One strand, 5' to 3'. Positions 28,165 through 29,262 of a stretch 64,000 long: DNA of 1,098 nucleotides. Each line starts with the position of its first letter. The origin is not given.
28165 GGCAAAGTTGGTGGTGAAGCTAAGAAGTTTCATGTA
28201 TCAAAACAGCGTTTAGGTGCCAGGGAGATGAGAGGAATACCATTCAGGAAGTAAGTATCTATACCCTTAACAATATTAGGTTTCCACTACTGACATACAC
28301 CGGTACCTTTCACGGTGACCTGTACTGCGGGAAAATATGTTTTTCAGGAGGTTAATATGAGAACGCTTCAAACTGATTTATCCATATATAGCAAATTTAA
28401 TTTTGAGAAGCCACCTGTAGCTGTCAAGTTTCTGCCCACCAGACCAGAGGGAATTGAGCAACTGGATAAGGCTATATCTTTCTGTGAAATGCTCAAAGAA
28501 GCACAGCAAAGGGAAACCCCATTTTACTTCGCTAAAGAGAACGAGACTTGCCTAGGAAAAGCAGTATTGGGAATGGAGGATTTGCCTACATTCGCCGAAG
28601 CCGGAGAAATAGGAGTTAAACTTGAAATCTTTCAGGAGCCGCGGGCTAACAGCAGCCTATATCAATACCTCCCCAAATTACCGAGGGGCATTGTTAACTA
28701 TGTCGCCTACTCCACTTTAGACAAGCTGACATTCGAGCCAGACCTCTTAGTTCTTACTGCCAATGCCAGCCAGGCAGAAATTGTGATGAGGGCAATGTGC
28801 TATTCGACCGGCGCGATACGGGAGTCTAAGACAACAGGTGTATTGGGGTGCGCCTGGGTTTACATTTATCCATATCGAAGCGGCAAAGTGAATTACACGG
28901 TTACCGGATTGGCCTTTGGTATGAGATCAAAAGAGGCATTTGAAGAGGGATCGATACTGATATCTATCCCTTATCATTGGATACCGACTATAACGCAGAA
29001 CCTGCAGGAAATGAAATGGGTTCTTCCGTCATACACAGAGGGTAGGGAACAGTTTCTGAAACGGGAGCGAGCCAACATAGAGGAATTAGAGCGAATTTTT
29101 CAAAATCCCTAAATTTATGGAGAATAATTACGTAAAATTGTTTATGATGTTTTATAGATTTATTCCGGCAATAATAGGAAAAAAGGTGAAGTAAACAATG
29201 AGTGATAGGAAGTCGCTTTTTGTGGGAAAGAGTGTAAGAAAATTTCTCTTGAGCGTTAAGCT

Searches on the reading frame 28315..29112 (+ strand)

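Call 81: search_protein_families(library=pfam, max_evalue=0.00001, proteins=[window:28315-29112:+])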
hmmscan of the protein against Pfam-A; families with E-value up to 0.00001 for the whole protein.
window:28315-29112:+ (265 aa): 1 family
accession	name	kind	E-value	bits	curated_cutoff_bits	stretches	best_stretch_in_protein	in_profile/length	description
PF02596.20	DUF169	-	5.4e-33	115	27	1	24-228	2-208/209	Uncharacterised ArCR, COG2043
